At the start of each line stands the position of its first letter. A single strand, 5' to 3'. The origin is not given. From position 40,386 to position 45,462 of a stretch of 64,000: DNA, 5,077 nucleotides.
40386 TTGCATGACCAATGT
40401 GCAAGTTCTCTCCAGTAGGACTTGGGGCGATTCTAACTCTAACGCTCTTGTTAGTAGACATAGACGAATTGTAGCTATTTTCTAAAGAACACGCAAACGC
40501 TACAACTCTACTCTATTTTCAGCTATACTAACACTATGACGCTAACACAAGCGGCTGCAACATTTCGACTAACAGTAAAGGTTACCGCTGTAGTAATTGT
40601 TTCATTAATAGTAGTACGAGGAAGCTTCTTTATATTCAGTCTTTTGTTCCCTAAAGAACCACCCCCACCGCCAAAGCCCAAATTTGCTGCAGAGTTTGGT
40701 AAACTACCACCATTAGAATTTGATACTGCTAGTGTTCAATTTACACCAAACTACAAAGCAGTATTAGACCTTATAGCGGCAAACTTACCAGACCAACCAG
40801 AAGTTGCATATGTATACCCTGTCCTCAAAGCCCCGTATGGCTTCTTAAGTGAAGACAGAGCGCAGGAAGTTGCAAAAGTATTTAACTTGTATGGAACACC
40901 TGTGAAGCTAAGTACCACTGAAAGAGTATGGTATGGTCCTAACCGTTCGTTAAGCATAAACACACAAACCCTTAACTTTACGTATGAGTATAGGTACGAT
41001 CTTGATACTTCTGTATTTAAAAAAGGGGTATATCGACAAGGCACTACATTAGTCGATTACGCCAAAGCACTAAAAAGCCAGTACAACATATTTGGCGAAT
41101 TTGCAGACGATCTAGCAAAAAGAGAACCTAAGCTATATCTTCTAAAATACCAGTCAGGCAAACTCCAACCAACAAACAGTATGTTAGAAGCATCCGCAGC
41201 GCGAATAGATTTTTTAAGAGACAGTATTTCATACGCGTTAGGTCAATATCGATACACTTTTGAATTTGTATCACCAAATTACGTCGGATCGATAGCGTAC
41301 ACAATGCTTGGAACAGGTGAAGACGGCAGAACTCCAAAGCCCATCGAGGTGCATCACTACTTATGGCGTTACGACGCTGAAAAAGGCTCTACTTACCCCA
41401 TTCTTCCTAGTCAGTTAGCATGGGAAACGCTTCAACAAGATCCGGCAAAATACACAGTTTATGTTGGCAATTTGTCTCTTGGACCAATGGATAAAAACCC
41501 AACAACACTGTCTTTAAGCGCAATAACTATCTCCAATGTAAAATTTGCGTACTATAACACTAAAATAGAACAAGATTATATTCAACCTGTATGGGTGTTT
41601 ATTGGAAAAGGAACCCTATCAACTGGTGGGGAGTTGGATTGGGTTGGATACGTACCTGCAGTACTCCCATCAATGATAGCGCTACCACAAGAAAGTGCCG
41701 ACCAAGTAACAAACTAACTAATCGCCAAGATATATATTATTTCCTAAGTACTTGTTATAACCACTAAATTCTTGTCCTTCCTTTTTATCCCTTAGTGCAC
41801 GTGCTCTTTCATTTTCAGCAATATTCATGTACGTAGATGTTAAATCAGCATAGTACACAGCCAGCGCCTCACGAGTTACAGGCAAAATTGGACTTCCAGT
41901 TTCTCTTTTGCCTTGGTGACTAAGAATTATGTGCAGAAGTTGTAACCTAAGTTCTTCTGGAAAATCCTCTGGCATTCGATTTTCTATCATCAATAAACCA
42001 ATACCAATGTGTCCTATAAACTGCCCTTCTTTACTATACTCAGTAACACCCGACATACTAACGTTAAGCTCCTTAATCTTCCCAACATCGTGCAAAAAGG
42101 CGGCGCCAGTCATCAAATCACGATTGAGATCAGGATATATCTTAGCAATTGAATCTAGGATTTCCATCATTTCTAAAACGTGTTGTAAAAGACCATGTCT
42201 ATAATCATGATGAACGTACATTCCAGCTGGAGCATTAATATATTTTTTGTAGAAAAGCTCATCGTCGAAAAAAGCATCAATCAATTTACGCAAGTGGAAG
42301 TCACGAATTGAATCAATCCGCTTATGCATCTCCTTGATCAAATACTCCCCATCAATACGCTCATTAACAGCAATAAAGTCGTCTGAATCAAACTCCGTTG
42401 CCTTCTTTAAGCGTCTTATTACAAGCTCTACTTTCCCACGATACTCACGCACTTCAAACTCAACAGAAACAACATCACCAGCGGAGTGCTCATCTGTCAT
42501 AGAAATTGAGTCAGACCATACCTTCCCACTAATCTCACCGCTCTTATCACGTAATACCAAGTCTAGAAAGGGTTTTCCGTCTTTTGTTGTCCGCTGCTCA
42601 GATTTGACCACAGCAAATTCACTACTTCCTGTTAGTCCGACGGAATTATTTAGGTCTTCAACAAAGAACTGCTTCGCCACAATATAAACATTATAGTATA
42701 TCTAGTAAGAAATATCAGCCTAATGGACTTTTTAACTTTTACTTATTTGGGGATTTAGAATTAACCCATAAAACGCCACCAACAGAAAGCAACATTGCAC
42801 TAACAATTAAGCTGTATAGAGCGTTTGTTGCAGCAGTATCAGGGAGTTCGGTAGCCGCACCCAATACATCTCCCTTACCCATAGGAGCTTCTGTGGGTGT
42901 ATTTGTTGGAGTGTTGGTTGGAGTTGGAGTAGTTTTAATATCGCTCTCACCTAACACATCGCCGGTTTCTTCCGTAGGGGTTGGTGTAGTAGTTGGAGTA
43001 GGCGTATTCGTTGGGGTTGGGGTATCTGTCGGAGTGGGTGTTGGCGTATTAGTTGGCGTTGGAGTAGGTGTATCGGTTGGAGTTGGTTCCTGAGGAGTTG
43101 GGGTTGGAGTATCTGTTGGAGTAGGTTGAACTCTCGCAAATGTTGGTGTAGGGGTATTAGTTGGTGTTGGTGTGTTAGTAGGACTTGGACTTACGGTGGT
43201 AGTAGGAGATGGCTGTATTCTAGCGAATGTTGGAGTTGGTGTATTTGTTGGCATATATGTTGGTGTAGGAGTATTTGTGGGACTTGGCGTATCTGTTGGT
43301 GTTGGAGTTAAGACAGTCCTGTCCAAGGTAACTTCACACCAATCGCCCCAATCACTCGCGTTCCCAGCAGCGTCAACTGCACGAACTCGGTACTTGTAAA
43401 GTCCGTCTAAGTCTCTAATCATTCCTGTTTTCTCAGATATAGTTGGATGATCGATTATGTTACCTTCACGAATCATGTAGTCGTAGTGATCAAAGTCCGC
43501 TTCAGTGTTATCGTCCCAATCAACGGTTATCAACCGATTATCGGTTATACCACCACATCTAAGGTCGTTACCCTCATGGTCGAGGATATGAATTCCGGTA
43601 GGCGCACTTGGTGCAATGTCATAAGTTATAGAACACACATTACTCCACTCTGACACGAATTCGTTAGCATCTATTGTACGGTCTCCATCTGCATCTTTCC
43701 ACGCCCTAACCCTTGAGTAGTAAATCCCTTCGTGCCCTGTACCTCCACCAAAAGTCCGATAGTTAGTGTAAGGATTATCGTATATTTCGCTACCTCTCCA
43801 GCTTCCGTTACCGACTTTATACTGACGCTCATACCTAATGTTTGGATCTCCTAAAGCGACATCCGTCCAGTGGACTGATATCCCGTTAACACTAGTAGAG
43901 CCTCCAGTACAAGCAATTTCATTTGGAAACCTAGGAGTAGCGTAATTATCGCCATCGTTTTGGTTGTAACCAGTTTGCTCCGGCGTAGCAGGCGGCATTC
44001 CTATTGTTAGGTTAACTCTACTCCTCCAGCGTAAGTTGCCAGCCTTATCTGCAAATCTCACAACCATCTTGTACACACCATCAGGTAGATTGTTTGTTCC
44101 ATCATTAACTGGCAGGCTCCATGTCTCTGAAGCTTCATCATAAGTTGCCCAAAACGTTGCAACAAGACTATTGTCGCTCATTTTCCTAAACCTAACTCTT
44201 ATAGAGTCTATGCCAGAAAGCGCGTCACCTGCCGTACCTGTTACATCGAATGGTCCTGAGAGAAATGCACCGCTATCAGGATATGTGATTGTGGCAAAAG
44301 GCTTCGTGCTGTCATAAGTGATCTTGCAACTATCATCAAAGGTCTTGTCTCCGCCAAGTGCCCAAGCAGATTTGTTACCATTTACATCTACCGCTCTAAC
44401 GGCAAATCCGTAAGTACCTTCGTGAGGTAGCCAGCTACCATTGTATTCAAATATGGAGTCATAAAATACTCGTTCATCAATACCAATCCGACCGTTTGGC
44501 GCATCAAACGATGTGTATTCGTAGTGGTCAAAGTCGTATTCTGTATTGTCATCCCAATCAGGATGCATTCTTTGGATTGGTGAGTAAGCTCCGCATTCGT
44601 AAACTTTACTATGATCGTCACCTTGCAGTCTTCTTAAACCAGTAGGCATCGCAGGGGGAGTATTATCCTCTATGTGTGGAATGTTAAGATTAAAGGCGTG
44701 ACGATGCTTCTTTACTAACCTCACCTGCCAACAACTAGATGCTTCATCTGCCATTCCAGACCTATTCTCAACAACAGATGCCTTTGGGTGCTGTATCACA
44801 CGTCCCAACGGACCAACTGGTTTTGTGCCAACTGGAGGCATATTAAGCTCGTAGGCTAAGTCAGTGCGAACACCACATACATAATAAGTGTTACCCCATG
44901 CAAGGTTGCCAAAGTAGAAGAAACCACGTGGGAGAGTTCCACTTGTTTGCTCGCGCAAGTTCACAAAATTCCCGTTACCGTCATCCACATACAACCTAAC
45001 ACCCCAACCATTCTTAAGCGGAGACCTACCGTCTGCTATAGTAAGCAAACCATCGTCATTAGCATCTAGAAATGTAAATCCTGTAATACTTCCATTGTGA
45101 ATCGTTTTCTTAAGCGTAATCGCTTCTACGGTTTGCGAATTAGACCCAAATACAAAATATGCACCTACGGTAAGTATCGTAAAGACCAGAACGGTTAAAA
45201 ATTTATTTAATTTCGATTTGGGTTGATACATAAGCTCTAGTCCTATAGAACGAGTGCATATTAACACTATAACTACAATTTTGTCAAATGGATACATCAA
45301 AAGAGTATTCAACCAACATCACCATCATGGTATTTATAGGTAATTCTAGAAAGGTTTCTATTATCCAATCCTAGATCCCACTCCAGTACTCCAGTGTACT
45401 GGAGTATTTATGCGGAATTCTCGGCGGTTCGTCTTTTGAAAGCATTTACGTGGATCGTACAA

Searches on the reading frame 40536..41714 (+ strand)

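Call 61: search_protein_families(library=pfam, proteins=[window:40536-41714:+], max_evalue=1)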
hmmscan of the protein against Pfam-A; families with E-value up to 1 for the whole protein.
window:40536-41714:+ (393 aa): 2 families
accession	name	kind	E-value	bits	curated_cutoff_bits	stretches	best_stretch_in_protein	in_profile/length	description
PF00691.25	OmpA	-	0.15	12.9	27.2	0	62-140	2-86/98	OmpA family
PF22293.1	ANXE1_4th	-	0.27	11.9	27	1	167-195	21-49/64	Annexin E1, fourth repeat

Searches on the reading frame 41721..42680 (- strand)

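Call 61: search_protein_families(library=pfam, proteins=[window:41721-42680:-], max_evalue=1)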
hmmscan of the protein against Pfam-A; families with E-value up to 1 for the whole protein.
window:41721-42680:- (320 aa): 3 families
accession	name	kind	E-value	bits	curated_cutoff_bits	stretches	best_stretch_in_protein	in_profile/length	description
PF01966.28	HD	-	8.5e-11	42.6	22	1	165-282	2-114/116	HD domain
PF01336.31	tRNA_anti-codon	-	1.9e-06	28.2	27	1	29-92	11-73/75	OB-fold nucleic acid binding domain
PF06295.17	ZapG-like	-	0.14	12.7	33.5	1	157-208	40-91/123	Z-ring associated protein G-like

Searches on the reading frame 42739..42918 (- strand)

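Call 60: search_protein_families(library=ncbifam, proteins=[window:42739-42918:-], max_evalue=10)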
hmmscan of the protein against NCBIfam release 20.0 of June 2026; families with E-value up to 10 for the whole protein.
window:42739-42918:- (59 aa): 2 families
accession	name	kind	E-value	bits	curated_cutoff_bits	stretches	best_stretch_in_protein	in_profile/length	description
TIGR01167.1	LPXTG_anchor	domain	0.019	15.6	15.9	1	24-54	1-31/34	LPXTG cell wall anchor domain-containing protein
NF058670.1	sorting_LPXTATN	domain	0.044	14.1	32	1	25-53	1-28/32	LPxTATN C-terminal sorting signal domain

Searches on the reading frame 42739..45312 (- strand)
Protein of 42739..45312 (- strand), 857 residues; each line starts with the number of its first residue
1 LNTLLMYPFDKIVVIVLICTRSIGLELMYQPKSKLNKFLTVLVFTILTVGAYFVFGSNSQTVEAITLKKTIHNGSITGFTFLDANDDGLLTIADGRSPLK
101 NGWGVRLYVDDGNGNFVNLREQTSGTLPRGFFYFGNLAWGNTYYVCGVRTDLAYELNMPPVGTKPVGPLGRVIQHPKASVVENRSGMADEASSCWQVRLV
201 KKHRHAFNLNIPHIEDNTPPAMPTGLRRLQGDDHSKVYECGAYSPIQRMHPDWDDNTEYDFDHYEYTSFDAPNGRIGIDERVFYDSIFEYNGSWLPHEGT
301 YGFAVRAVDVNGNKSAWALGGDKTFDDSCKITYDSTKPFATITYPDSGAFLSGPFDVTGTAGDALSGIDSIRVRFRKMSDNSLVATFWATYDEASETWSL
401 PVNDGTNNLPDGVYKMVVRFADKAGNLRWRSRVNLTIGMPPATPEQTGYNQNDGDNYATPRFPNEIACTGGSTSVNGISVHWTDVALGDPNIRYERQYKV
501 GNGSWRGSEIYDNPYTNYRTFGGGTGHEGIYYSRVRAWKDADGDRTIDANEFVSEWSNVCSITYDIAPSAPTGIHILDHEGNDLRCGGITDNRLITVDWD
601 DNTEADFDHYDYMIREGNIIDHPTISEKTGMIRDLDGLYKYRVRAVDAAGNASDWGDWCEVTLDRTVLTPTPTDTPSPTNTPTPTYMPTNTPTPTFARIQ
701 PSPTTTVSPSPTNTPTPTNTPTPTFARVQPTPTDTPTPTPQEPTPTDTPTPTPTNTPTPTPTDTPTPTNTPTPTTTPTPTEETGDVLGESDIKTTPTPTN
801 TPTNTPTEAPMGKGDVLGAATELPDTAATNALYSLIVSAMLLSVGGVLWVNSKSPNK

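Call 60: search_protein_families(library=ncbifam, proteins=[window:42739-45312:-], max_evalue=10)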
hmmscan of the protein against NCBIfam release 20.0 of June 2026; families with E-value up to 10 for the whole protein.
window:42739-45312:- (857 aa): 3 families
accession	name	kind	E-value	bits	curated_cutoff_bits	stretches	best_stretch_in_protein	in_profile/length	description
NF047446.1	barrel_OmpL47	domain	5e-07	30.1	40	2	631-655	37-61/68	OmpL47-type beta-barrel domain-containing protein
NF033510.3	Ca_tandemer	repeat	0.0019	18.5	50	1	388-426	56-94/96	Ca2+-stabilized repeat-containing adhesin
NF005846.3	PRK07764.1-6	equivalog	7.5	5.4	625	0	685-781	449-542/628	DNA polymerase III subunit gamma and tau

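Call 61: search_protein_families(library=pfam, proteins=[window:42742-45312:-], max_evalue=1)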
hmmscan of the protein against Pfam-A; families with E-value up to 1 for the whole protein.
window:42742-45312:- (857 aa): 7 families
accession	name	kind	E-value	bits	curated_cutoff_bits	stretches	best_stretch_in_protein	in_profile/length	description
PF12245.14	Big_3_2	-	1.2e-10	42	23.3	1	348-427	29-110/122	Bacterial Ig-like domain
PF19077.6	Big_13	-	4e-07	30.9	27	1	392-437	58-100/102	Bacterial Ig-like domain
PF25788.1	Ig_Rha78A_N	-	0.026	15.2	27.4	0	639-661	77-99/105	Rha78A-like, N-terminal immunoglobulin domain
PF15418.12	DUF4625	-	0.042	14.6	27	0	407-429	101-123/131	Domain of unknown function (DUF4625)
PF00746.26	Gram_pos_anchor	-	0.18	12.3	20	1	819-852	5-37/43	LPXTG cell wall anchor motif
PF08694.16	UFC1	-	0.21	11.7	25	1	191-257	61-124/155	Ubiquitin-fold modifier-conjugating enzyme 1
PF00036.39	EF-hand_1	-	0.61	10.2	25.4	0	540-553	10-23/29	EF hand domain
